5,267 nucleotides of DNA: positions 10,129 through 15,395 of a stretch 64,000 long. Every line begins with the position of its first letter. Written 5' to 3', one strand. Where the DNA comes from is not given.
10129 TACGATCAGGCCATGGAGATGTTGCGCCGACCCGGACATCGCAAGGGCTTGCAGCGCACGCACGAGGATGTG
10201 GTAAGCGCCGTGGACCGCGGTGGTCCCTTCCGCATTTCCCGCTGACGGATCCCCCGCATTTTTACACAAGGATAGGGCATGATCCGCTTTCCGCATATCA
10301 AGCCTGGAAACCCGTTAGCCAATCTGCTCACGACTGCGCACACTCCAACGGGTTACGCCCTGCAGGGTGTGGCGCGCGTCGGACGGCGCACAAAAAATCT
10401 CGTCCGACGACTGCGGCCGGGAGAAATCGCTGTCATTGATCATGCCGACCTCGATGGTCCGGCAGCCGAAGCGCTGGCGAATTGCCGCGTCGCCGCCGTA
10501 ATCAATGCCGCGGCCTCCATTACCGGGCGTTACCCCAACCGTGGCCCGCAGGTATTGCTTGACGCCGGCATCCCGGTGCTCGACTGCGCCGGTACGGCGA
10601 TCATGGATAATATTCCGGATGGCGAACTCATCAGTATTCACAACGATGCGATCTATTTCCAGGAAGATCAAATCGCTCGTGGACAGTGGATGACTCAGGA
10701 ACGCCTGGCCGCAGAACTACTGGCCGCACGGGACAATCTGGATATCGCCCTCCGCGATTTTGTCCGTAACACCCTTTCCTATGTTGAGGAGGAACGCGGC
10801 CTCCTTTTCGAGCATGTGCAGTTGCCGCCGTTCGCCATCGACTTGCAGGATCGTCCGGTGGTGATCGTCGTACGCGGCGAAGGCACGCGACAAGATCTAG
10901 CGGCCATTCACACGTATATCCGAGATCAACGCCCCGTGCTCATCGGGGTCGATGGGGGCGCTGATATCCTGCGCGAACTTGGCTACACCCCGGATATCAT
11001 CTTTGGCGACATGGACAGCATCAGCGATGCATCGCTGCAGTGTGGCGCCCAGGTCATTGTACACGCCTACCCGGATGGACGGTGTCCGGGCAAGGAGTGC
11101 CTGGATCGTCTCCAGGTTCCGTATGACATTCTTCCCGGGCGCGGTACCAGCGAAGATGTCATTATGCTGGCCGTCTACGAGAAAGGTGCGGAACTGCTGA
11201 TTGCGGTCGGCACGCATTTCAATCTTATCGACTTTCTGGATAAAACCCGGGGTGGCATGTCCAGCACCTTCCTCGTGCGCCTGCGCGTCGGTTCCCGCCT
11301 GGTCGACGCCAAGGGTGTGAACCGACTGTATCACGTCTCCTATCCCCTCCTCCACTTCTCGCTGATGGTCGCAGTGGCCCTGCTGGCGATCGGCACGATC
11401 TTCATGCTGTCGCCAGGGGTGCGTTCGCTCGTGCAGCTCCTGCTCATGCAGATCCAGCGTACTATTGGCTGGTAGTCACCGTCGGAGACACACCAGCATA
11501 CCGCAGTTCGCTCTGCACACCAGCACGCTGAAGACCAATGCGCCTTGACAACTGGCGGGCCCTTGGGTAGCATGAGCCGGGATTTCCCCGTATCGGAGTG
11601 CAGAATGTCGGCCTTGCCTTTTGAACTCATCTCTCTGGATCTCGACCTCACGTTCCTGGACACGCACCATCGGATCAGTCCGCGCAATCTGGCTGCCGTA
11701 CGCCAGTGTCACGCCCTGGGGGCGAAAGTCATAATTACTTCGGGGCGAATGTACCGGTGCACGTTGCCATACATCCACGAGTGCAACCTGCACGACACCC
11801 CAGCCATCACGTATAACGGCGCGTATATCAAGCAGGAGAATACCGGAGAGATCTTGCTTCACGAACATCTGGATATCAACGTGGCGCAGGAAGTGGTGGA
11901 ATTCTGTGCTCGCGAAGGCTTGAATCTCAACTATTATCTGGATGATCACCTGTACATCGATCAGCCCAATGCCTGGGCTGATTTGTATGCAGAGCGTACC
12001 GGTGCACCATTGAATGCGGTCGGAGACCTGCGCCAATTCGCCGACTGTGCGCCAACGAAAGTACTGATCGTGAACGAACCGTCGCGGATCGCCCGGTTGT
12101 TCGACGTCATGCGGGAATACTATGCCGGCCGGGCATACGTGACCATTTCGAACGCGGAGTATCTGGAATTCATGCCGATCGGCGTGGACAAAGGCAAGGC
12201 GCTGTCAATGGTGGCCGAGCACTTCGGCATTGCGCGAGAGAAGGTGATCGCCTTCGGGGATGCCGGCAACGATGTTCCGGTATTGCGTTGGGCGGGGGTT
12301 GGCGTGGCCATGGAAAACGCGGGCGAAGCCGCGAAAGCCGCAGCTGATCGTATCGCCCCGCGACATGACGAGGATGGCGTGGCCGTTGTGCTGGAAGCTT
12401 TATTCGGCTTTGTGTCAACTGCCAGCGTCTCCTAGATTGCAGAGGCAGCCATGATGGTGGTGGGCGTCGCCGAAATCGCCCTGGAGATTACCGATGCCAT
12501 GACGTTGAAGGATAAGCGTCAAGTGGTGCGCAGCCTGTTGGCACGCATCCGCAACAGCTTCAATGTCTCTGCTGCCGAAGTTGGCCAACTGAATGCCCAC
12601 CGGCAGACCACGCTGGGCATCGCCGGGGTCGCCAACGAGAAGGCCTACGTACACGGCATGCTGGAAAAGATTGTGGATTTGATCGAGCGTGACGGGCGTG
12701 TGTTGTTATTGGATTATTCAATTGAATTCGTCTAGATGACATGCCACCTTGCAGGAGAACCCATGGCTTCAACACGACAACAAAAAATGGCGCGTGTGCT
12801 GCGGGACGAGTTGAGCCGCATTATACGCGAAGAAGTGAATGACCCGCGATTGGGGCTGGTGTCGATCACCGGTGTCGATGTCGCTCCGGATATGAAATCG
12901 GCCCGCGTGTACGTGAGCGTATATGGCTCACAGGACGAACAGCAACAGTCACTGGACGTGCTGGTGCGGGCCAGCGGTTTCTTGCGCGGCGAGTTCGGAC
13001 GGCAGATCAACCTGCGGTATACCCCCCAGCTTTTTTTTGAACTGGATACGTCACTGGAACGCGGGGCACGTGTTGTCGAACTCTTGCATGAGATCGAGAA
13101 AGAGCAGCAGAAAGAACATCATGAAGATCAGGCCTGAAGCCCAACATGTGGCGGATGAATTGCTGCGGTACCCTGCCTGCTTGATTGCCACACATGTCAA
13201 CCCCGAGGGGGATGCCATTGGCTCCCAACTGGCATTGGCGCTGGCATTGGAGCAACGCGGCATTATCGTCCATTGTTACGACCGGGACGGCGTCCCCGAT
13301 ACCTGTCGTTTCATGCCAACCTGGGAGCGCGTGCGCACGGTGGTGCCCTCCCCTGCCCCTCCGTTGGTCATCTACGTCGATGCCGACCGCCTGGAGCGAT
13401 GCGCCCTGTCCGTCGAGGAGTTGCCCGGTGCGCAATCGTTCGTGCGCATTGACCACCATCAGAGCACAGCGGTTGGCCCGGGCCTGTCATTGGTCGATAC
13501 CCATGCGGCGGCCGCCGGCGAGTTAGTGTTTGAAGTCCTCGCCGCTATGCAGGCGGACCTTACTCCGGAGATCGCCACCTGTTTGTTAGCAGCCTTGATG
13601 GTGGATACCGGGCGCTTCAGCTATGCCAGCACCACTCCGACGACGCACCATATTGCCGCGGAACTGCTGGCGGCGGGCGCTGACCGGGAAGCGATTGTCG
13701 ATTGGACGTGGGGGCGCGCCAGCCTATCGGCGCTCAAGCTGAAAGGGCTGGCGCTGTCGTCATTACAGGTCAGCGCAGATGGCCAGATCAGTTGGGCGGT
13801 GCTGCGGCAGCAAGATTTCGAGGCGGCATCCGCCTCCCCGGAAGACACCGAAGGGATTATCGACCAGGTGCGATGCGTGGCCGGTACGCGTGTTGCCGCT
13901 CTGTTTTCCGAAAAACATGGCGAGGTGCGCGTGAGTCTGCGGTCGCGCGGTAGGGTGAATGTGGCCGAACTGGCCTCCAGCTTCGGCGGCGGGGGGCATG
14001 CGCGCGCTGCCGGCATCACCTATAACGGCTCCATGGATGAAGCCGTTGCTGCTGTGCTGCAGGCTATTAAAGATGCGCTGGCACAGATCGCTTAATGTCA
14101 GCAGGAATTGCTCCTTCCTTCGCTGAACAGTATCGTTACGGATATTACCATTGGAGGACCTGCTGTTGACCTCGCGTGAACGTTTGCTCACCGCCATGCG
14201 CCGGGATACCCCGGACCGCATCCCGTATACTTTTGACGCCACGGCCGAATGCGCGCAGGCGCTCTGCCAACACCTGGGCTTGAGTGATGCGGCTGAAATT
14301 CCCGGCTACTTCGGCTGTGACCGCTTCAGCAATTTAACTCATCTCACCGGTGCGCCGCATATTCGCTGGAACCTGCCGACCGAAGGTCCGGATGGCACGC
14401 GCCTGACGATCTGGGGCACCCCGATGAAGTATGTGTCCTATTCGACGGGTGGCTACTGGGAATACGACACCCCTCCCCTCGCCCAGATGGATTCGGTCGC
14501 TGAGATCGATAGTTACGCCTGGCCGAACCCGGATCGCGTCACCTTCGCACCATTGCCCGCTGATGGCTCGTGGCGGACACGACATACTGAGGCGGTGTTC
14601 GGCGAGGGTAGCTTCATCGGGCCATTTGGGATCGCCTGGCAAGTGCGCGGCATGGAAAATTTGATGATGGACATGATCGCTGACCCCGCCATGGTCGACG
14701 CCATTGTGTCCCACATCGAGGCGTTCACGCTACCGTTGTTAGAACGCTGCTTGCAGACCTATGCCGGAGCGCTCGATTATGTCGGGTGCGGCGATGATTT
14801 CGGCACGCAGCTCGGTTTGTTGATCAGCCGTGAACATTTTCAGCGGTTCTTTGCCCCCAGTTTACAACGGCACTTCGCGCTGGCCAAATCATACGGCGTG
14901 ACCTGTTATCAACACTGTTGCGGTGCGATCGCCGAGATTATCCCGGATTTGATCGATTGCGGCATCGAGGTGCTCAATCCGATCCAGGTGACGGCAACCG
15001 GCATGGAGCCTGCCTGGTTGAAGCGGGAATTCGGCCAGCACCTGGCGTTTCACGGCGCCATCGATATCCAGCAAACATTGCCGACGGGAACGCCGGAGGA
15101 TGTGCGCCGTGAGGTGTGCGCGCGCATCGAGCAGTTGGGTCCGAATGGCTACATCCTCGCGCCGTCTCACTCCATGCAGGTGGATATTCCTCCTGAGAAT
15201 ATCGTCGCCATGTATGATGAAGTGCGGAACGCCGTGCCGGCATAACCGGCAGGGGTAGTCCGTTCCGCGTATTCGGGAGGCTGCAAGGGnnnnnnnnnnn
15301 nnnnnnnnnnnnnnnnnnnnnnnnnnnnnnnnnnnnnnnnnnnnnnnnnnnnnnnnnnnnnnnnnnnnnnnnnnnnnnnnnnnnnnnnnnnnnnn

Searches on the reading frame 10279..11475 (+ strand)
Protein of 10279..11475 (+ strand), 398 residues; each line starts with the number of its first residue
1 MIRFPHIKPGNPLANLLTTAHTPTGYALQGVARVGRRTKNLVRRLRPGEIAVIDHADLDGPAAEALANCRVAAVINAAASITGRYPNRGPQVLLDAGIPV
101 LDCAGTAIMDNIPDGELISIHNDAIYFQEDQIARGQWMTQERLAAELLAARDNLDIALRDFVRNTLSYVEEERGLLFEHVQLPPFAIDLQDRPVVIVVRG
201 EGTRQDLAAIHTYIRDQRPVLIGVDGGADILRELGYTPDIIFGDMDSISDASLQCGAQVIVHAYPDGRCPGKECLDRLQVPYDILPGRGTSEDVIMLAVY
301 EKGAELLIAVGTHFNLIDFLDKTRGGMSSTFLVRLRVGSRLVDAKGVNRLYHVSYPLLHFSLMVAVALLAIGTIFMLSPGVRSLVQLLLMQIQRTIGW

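Call 71: search_protein_families(library=pfam, proteins=[window:10279-11475:+], max_evalue=0.001)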
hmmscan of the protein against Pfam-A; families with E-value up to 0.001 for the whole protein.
window:10279-11475:+ (398 aa): 2 families
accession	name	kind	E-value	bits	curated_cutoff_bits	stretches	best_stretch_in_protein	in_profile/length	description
PF12555.13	SteA-like_C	-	1.7e-08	34.8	26.4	1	345-393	1-49/52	SteA-like C-terminal domain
PF04263.21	TPK_catalytic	-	2.1e-08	34.5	30.7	1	216-255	6-45/113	Thiamin pyrophosphokinase, catalytic domain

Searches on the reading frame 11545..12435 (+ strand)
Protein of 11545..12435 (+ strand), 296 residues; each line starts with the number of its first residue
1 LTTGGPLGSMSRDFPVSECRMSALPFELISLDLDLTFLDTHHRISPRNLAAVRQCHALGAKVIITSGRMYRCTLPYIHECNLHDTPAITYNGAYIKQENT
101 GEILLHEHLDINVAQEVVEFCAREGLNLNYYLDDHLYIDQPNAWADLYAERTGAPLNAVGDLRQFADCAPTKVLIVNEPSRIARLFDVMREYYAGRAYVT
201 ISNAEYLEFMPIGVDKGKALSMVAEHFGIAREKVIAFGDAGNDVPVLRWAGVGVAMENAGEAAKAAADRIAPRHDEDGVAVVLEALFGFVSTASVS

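Call 71: search_protein_families(library=pfam, proteins=[window:11545-12435:+], max_evalue=0.001)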
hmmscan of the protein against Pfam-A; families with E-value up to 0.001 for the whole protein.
window:11545-12435:+ (296 aa): 4 families
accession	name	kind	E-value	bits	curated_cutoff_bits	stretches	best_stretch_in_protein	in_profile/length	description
PF08282.18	Hydrolase_3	-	8.5e-60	203.1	20.9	1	29-283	1-255/255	haloacid dehalogenase-like hydrolase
PF05116.19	S6PP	-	3.8e-11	43.5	20.3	1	197-262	147-212/247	Sucrose-6F-phosphate phosphohydrolase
PF00702.32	Hydrolase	-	1.6e-05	25.8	26.4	1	204-251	151-191/191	haloacid dehalogenase-like hydrolase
PF12710.13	HAD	-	0.0009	20.2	27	0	214-248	153-189/189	haloacid dehalogenase-like hydrolase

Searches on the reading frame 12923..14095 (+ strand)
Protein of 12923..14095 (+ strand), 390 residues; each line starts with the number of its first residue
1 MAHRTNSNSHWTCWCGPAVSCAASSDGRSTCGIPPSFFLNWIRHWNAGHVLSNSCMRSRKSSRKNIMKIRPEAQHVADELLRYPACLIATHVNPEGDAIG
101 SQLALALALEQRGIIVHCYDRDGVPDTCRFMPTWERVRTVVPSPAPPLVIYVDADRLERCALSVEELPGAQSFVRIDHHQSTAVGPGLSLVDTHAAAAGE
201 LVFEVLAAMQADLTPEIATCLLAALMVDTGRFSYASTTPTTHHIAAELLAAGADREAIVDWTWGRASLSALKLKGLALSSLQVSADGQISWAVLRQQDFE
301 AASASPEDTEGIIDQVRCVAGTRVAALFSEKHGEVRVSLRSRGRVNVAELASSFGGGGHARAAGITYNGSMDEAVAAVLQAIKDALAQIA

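Call 71: search_protein_families(library=pfam, proteins=[window:12923-14095:+], max_evalue=0.001)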
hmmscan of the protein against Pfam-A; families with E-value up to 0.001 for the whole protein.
window:12923-14095:+ (390 aa): 2 families
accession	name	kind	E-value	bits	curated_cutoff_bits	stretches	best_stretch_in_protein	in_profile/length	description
PF02272.25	DHHA1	-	8.2e-13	49.1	25.9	1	303-386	12-100/102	DHHA1 domain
PF01368.27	DHH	-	2.9e-12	47.4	28.1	1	87-224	3-124/125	DHH family, N-terminal domain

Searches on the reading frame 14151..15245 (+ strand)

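Call 71: search_protein_families(library=pfam, proteins=[window:14151-15245:+], max_evalue=0.001)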
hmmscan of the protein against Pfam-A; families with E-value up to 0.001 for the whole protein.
window:14151-15245:+ (364 aa): 1 family
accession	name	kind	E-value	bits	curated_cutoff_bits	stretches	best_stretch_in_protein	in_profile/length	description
PF01208.23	URO-D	-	4e-26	92.3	23.9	1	152-360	140-345/346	Uroporphyrinogen decarboxylase (URO-D)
